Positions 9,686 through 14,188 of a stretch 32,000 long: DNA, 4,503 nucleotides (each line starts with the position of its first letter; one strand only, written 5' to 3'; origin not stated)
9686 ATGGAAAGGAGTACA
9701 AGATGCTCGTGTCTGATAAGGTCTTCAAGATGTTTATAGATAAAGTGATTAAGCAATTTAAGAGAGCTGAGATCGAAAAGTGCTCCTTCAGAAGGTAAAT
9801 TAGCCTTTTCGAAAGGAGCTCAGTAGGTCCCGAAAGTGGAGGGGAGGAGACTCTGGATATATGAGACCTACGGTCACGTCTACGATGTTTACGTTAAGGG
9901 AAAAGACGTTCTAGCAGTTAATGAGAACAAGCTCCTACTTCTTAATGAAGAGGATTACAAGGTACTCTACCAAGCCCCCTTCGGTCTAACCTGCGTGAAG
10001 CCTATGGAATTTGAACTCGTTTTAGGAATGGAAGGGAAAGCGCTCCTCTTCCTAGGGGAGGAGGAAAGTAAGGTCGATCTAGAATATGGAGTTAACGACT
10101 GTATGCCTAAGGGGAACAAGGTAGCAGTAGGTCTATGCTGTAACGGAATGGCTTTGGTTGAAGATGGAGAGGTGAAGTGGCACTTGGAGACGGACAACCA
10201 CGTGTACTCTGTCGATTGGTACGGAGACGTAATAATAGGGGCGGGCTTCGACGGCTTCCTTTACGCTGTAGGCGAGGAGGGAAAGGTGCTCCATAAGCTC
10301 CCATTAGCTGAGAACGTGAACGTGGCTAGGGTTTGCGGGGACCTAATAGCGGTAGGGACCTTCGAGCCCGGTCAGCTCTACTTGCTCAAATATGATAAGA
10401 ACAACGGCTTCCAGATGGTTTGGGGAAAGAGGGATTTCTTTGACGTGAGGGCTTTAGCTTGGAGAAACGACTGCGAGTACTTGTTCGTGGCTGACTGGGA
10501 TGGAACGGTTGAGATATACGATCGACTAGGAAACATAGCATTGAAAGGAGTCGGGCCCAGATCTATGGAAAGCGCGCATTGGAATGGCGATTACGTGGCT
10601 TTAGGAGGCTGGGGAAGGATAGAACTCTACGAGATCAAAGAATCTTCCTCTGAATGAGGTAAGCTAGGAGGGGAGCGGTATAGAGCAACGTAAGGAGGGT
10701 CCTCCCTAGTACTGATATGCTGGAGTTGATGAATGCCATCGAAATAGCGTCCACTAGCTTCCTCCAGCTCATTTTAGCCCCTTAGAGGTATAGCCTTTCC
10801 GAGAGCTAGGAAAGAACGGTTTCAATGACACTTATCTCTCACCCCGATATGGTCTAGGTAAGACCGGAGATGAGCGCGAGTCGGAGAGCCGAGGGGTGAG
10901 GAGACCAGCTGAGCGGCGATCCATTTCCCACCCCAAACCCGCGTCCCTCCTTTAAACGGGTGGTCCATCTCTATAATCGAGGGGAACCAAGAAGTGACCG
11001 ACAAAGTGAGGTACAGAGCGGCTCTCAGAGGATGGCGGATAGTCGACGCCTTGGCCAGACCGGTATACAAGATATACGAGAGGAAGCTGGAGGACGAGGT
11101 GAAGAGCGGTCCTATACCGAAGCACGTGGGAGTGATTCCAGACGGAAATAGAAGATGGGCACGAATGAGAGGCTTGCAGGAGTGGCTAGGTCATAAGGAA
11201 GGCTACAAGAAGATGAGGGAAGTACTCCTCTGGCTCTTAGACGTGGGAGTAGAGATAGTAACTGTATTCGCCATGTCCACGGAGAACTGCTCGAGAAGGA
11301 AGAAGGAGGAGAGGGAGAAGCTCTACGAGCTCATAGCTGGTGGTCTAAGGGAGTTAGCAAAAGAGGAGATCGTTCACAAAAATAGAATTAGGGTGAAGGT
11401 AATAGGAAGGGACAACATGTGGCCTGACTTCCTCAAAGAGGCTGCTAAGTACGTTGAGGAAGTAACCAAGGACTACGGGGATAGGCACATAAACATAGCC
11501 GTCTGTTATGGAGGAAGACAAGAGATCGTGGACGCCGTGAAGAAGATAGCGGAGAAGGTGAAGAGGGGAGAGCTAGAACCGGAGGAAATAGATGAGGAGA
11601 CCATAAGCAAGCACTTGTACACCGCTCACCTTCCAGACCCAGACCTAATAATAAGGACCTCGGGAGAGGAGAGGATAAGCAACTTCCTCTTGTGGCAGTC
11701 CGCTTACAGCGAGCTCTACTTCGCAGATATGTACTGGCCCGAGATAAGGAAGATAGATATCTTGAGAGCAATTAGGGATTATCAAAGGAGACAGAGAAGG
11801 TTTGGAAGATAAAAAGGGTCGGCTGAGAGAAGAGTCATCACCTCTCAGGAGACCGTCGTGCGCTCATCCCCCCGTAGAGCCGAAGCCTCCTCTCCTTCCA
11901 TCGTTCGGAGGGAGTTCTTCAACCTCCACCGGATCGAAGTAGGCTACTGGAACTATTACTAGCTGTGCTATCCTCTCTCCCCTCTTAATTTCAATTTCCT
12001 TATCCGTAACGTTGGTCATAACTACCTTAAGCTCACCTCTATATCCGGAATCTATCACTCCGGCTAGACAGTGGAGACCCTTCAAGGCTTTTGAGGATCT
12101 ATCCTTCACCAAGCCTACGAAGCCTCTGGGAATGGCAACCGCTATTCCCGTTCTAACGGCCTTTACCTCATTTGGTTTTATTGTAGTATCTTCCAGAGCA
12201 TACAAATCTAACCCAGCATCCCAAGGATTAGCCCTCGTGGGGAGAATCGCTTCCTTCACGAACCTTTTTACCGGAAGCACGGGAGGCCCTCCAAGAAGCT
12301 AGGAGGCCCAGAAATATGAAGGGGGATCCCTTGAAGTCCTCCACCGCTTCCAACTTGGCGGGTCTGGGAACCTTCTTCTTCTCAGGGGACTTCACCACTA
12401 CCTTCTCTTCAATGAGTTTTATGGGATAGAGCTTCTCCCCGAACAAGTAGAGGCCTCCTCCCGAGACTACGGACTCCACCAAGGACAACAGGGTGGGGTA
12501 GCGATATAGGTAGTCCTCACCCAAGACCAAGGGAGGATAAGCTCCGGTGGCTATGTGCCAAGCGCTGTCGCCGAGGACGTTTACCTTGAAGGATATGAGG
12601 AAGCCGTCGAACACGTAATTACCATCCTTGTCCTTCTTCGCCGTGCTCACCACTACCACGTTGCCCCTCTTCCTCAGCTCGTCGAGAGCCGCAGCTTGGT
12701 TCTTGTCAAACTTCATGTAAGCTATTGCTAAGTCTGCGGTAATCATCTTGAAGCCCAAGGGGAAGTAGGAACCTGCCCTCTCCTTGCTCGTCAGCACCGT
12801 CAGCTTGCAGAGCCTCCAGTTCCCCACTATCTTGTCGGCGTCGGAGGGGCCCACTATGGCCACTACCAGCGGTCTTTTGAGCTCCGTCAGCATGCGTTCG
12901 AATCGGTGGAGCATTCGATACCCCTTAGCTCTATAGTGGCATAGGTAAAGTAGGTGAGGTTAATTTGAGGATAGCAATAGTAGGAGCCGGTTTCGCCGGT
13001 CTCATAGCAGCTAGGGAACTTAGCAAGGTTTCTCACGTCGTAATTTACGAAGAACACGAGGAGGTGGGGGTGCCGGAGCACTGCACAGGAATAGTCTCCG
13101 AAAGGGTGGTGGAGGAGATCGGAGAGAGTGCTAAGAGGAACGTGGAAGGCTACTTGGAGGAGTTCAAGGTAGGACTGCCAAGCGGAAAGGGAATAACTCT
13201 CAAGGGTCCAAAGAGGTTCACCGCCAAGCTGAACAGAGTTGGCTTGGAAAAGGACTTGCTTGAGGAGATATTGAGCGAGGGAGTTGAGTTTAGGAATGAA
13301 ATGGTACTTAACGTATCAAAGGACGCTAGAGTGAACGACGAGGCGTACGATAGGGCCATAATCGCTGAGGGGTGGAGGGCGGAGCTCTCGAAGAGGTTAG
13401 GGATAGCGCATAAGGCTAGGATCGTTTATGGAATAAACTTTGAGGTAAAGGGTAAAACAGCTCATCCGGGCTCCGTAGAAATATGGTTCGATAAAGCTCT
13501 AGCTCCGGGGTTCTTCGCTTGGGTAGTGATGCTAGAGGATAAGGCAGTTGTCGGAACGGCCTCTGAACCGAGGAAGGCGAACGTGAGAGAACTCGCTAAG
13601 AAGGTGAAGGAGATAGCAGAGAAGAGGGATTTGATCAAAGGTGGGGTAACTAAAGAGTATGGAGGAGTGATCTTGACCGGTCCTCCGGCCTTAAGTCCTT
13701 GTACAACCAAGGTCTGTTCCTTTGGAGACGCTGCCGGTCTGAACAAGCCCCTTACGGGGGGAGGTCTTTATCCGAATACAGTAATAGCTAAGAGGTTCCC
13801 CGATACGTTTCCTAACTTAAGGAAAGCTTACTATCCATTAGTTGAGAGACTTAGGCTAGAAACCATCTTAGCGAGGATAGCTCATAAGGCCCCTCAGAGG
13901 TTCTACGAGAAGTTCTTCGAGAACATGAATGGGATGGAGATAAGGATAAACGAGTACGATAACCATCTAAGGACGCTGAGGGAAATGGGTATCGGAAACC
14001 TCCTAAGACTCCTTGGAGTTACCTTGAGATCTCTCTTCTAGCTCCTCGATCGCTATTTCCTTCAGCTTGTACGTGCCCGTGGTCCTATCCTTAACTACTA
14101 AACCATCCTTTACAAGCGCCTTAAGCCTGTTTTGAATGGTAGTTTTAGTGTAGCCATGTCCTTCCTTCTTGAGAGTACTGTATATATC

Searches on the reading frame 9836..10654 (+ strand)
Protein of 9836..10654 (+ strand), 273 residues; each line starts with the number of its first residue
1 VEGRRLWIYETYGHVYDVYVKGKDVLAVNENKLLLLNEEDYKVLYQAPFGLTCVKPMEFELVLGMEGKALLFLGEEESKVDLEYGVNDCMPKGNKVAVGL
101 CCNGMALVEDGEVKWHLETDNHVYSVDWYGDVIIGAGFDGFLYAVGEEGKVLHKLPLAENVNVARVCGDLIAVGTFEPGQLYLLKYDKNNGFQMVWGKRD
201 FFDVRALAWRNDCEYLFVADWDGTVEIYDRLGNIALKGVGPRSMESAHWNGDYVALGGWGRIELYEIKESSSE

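Call 99: search_protein_families(library=pfam, proteins=[window:9836-10654:+], max_evalue=0.001)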
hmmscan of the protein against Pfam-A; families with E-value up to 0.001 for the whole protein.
window:9836-10654:+ (273 aa): 3 families
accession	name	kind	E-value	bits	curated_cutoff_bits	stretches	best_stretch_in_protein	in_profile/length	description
PF12894.13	ANAPC4_WD40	-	1.3e-05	25.7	22.9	1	169-229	8-66/91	Anaphase-promoting complex subunit 4 WD40 domain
PF23414.1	Beta-prop_EML_2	-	0.00082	19.3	90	0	150-232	31-112/266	Echinoderm microtubule-associated protein second beta-propeller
PF00400.38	WD40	-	0.00084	20.3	27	0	203-229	13-39/39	WD domain, G-beta repeat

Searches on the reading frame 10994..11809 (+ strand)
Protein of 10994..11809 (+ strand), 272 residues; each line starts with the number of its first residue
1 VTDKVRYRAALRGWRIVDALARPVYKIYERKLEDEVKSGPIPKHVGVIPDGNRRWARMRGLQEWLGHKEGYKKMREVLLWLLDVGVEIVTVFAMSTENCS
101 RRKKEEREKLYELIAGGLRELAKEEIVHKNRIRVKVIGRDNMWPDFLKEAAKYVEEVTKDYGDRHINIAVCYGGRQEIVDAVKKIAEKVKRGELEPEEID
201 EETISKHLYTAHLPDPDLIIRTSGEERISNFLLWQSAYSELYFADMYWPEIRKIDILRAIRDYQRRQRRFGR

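Call 99: search_protein_families(library=pfam, proteins=[window:10994-11809:+], max_evalue=0.001)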
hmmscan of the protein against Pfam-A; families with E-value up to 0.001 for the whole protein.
window:10994-11809:+ (272 aa): 1 family
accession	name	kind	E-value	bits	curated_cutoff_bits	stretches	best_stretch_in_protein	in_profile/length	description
PF01255.24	Prenyltransf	-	1e-78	264.3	27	1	48-271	1-219/219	Putative undecaprenyl diphosphate synthase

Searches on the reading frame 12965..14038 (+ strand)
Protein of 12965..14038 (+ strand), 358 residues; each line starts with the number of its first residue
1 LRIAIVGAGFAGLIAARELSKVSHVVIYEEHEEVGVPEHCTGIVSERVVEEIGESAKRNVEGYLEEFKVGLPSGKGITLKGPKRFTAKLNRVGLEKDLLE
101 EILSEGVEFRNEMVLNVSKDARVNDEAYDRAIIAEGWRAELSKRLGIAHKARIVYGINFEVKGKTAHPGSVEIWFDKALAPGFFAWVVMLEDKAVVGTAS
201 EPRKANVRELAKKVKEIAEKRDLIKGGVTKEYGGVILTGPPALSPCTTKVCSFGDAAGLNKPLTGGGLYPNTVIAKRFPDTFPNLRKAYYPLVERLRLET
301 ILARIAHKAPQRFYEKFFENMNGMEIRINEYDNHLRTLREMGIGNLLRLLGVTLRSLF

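Call 99: search_protein_families(library=pfam, proteins=[window:12965-14038:+], max_evalue=0.001)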
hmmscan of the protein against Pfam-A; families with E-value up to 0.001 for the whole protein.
window:12965-14038:+ (358 aa): 4 families
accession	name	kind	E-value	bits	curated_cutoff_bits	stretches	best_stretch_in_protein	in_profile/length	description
PF01266.30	DAO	-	9.5e-07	29.1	27.9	1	2-42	1-44/353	FAD dependent oxidoreductase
PF13450.12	NAD_binding_8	-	1.9e-05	25.3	21.9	1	5-35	1-32/68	NAD(P)-binding Rossmann-like domain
PF05834.18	Lycopene_cycl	-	9.7e-05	22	23.4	0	3-265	2-273/380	Lycopene cyclase protein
PF07992.20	Pyr_redox_2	-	0.00013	21.9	26.1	1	1-141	1-113/291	Pyridine nucleotide-disulphide oxidoreductase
